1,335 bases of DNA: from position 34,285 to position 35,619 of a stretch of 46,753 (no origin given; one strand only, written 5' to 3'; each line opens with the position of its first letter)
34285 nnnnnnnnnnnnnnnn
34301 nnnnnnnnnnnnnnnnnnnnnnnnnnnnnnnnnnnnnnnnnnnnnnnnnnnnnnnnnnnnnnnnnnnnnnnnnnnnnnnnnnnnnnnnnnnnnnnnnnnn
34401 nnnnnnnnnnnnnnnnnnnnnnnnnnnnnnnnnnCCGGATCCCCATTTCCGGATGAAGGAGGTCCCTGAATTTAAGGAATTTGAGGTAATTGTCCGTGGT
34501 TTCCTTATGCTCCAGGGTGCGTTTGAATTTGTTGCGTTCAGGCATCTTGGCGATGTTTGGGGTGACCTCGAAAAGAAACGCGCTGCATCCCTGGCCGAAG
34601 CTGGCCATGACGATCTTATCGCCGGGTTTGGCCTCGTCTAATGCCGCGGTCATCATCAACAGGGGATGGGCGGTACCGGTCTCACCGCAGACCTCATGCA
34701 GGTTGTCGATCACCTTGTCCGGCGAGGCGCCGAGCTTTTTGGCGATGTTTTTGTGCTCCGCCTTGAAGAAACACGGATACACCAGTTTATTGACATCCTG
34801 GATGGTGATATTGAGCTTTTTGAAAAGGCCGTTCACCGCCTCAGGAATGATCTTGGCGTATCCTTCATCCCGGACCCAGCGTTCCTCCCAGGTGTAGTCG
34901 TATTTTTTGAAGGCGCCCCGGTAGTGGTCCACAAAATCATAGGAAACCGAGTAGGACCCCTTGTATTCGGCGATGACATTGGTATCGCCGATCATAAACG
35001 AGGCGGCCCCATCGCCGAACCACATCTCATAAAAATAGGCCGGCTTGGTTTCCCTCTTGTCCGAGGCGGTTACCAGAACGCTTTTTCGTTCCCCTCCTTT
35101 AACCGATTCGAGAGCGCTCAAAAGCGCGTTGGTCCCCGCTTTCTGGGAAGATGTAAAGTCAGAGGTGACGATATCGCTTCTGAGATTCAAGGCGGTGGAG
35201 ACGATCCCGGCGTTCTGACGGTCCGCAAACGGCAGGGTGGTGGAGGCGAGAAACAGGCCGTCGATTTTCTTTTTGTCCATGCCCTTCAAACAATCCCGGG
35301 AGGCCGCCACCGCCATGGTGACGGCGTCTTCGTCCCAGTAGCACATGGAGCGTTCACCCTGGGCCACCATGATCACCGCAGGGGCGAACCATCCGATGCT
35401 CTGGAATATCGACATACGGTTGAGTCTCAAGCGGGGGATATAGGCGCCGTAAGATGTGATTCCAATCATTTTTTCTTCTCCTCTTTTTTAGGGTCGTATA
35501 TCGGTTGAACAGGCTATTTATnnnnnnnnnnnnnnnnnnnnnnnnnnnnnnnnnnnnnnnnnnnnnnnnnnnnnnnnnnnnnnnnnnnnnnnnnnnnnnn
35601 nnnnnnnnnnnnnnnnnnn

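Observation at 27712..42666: Candidate undescribed system: a 15-kb anaerobic lipid-catabolic supercluster mirroring peroxisomal branched-chain beta-oxidation, with three SCP2 domains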

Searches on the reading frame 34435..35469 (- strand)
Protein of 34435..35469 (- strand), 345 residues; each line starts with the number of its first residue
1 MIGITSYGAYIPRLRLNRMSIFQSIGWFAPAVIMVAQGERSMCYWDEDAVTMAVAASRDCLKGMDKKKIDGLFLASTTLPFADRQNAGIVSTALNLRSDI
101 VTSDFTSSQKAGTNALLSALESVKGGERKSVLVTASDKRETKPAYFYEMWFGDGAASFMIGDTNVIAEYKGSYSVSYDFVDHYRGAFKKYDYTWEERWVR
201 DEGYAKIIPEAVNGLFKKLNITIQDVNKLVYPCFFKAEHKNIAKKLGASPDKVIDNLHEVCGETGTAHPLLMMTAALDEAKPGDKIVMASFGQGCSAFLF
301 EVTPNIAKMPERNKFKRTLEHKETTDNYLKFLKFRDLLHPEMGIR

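Call 19: search_solved_structures(query=window:34435-35469:-, max_evalue=0.01, show_alignments=5)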
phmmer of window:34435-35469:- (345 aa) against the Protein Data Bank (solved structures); distinct sequences matched with E-value up to 0.01: 20.
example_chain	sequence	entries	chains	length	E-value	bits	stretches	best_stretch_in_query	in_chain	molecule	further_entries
9skh_A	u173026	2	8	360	3.5e-35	125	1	2-328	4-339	2,4-diacetylphloroglucinol biosynthesis protein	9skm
5m3k_A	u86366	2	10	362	2.6e-33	118.9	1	2-324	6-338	PhlA | Hydroxymethylglutaryl-CoA synthase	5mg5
6esq_I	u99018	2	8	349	1.5e-26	96.7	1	2-336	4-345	HydroxyMethylGlutaryl-CoA synthase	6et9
9vbo_A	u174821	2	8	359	2.9e-20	76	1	2-315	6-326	3-oxoacyl-[acyl-carrier-protein (ACP)] synthase III, C-terminal domain protein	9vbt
2aj9_A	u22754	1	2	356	3.2e-09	39.7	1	2-163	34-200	3-oxoacyl-[acyl-carrier-protein] synthase III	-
2qny_A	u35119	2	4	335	4.4e-09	39.2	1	2-163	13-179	3-oxoacyl-[acyl-carrier-protein] synthase 3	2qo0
2ahb_A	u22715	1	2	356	4.7e-09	39.1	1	2-163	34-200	Beta- ketoacyl-ACP synthase III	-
1u6e_A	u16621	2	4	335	6.5e-09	38.7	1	2-163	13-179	3-oxoacyl-[acyl-carrier-protein] synthase III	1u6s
1hzp_A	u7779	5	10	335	1.1e-08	37.9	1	2-163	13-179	3-OXOACYL-[ACYL-CARRIER-PROTEIN] SYNTHASE III | 3-oxoacyl-[acyl-carrier-protein] synthase 3 | Beta-ketoacyl-ACP synthase III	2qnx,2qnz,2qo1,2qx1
1m1m_A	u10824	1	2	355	1.4e-08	37.6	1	2-163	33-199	3-OXOACYL-[ACYL-CARRIER-PROTEIN] SYNTHASE III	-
1tvz_A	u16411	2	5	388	0.00028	23.5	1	2-236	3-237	3-hydroxy-3-methylglutaryl-CoA synthase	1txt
1xpk_A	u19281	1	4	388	0.00028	23.4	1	2-236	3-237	3-hydroxy-3-methylglutaryl CoA synthase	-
1xpl_A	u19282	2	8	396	0.0003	23.4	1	2-236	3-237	3-hydroxy-3-methylglutaryl CoA synthase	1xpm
9ka5_A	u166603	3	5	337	0.00041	22.9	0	34-160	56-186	Beta-ketoacyl-[acyl-carrier-protein] synthase III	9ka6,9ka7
1mzj_A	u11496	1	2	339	0.002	20.6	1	8-165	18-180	Beta-ketoacylsynthase III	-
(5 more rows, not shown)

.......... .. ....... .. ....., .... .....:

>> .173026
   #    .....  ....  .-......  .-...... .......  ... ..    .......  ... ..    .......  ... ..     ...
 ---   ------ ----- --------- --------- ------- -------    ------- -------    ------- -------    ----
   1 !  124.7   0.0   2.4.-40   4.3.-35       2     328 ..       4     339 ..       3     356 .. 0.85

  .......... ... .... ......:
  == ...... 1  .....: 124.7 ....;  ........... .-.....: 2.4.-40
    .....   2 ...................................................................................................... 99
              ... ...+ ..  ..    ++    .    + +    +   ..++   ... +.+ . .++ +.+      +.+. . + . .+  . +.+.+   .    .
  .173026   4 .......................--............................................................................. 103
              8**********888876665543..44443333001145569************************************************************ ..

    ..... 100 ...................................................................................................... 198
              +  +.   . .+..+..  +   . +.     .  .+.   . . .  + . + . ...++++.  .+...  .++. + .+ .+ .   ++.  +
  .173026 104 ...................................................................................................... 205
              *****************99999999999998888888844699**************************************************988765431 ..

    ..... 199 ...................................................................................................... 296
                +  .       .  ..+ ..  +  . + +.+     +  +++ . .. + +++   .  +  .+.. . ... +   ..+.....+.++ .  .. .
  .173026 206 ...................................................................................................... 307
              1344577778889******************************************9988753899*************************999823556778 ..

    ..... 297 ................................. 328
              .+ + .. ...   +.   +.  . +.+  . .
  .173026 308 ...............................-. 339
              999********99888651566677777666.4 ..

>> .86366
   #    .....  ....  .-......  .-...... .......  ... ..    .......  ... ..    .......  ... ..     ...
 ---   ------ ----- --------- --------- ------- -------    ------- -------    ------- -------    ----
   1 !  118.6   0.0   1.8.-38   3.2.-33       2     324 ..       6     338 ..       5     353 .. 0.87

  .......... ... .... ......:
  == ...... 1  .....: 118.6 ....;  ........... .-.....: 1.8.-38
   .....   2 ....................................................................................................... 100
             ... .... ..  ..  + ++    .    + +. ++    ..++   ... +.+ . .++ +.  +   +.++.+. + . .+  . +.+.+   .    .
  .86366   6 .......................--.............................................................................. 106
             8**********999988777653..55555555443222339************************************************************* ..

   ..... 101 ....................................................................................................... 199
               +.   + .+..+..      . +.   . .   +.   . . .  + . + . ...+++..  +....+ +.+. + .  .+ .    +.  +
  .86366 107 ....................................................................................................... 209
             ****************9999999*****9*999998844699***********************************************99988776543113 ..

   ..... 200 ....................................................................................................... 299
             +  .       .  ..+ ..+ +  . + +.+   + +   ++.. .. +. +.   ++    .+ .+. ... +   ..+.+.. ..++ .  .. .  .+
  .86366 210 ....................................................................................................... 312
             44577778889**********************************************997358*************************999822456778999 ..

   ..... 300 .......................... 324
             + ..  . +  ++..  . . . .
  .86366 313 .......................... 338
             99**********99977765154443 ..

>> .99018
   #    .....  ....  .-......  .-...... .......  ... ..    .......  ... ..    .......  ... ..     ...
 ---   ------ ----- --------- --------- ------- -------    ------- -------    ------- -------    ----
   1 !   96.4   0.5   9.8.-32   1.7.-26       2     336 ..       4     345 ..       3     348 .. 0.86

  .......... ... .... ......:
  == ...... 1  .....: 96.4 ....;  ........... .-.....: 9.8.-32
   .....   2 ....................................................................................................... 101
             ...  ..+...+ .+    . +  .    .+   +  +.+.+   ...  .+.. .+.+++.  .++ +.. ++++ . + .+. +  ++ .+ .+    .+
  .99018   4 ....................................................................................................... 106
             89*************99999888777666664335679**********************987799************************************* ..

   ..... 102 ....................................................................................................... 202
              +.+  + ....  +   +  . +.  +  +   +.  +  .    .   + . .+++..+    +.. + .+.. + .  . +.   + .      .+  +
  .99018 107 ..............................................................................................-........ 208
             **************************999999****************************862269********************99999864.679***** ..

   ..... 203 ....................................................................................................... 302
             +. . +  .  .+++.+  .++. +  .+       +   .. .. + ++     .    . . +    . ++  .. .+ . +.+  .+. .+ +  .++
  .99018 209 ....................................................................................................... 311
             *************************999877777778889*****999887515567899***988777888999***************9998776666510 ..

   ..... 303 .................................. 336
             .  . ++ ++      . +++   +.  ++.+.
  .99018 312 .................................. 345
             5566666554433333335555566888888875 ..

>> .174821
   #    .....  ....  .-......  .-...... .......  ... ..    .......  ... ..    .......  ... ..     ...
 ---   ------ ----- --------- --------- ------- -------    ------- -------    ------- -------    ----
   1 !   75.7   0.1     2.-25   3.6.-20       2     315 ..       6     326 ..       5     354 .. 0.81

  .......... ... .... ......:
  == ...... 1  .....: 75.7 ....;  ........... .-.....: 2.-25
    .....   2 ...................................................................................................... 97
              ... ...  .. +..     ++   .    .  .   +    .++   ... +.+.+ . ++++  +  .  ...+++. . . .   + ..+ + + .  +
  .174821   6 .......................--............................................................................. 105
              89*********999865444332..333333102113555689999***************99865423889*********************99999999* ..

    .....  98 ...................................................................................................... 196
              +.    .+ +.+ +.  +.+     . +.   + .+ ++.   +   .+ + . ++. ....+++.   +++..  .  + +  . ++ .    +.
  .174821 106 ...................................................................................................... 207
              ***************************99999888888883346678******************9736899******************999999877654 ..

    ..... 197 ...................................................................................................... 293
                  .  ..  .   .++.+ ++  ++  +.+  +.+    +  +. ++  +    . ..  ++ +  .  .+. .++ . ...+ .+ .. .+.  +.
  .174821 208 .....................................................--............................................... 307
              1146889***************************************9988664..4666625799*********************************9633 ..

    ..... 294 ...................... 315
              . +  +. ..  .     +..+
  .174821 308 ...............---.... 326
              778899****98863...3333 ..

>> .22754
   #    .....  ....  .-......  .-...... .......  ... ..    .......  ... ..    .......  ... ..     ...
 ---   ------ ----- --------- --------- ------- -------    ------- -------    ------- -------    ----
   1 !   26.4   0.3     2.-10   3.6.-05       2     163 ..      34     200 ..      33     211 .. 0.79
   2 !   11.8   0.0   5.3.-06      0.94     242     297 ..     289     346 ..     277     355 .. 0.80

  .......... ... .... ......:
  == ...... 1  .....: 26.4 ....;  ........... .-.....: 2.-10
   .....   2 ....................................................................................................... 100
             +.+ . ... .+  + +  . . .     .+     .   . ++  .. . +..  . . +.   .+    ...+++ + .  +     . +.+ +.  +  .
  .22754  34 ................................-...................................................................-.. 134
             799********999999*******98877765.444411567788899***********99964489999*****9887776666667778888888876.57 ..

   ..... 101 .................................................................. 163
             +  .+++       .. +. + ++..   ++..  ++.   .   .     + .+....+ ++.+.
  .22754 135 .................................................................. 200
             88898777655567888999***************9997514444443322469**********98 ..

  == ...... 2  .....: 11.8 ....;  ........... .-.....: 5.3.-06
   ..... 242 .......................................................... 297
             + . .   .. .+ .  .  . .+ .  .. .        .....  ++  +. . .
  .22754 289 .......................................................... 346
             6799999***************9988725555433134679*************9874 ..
